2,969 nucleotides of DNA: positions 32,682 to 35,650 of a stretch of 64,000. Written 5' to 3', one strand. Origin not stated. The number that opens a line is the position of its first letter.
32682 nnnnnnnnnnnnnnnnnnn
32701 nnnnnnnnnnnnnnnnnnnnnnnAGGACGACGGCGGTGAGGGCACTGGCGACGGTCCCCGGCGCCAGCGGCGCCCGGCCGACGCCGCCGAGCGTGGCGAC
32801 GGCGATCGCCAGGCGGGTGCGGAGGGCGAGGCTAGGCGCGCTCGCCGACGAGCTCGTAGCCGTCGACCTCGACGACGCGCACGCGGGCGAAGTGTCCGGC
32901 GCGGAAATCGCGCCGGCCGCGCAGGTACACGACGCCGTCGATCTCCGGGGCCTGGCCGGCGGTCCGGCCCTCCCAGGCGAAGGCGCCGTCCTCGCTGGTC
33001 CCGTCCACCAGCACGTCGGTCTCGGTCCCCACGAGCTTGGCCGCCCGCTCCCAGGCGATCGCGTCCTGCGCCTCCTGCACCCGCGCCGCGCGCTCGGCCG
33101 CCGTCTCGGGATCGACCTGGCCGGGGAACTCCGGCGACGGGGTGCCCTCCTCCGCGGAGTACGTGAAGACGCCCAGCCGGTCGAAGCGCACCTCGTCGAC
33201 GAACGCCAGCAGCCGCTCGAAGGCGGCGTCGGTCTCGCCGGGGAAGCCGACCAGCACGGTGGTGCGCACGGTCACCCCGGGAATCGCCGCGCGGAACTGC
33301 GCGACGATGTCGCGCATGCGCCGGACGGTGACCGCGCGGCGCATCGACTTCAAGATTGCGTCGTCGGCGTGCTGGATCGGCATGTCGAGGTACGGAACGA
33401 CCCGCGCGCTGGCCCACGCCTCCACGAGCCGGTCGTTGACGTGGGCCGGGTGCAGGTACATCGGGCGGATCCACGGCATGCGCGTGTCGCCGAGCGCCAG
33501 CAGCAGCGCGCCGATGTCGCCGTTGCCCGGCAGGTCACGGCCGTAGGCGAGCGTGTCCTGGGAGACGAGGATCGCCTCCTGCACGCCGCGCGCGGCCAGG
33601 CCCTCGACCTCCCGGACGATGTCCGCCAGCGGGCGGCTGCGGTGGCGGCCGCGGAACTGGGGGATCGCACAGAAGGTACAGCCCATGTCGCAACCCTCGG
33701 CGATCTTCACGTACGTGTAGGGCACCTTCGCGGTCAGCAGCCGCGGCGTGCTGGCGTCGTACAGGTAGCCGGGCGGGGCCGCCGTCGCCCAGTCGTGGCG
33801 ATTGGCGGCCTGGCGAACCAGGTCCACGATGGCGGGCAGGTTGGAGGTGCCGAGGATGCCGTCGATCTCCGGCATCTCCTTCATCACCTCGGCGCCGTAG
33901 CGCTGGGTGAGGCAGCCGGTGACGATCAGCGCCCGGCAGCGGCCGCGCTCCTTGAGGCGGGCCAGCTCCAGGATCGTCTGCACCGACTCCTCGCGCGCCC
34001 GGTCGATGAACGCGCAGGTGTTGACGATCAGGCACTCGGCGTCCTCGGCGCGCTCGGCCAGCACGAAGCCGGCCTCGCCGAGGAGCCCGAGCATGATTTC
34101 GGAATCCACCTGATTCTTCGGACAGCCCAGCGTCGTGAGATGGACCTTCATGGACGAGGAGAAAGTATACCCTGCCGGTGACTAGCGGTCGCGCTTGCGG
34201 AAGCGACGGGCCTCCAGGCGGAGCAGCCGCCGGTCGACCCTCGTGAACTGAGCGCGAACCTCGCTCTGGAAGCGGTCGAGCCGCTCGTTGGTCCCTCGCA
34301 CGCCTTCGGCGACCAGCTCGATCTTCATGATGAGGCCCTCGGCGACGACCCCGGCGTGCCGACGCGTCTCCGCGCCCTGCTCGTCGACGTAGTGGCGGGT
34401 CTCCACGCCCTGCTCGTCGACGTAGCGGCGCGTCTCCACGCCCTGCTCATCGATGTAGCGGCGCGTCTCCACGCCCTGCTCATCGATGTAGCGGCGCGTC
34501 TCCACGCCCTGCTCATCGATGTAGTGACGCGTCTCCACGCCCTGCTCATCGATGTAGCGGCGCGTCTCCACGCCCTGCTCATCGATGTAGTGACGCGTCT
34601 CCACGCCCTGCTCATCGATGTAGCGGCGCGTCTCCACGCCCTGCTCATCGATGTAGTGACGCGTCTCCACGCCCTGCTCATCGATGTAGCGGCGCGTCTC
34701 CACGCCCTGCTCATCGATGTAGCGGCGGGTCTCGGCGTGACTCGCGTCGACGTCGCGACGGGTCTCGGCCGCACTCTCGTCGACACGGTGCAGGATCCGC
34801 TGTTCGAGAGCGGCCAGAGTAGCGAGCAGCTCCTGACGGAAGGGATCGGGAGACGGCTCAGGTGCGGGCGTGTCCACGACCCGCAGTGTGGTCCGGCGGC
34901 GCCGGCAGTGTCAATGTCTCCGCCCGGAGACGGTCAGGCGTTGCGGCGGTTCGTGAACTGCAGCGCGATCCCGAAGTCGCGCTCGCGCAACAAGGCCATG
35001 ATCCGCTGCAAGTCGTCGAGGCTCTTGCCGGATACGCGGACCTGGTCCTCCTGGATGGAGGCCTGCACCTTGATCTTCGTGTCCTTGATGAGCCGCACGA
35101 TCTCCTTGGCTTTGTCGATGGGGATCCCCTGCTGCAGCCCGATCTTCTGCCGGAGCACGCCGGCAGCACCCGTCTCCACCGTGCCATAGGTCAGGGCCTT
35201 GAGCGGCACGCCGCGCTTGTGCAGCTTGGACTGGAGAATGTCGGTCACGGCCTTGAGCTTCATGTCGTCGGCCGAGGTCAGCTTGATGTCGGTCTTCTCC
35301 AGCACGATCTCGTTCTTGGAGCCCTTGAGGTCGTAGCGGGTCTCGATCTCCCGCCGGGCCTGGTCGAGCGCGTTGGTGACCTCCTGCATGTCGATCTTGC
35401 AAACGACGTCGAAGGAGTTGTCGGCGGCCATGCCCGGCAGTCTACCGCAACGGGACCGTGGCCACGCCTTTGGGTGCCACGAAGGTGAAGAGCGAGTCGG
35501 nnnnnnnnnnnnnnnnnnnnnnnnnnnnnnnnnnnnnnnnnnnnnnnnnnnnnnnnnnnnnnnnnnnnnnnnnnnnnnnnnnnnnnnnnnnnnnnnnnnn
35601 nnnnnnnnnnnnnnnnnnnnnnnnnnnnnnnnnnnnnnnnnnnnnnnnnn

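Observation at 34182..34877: Gene built from about 12 near-identical 33-bp tandem repeats encoding an 11-residue repeat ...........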

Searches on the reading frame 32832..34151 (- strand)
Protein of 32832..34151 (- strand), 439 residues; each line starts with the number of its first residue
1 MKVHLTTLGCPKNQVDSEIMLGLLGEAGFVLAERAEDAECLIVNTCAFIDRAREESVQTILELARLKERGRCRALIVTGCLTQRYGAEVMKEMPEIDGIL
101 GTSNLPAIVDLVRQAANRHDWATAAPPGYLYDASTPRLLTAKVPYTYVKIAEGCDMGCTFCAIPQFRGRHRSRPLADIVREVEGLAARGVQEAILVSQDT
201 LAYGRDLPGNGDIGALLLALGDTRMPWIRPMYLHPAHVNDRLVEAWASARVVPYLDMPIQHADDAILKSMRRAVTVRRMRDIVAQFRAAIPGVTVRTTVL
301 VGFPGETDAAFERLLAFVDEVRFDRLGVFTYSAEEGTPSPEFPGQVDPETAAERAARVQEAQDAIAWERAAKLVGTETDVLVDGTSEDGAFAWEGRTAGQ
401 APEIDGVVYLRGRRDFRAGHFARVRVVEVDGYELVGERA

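Call 55: search_protein_families(library=pfam, proteins=[window:32832-34151:-], max_evalue=0.00001)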
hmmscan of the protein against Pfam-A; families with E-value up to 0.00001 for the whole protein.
window:32832-34151:- (439 aa): 3 families
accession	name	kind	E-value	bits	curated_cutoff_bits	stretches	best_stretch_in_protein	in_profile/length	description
PF00919.26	UPF0004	-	1.9e-28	98.7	27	1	2-101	1-98/98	Uncharacterized protein family UPF0004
PF04055.27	Radical_SAM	-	2e-23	83.8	29.5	1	149-318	2-166/166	Radical SAM superfamily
PF18693.7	TRAM_2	-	2.6e-16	60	27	1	374-437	1-61/63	TRAM domain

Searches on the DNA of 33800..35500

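Call 66: search_rna_families(source=window, start=33800, end=35500, threshold=evalue, max_evalue=1)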
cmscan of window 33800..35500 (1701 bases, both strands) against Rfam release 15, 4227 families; matches with E-value up to 1: 1.
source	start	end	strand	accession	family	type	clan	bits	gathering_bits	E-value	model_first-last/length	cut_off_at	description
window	33841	33953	+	RF02463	Ms_AS-1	Gene; sRNA;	-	18.9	37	0.82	1-98/98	no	Mycobacterium sRNA Ms_AS-1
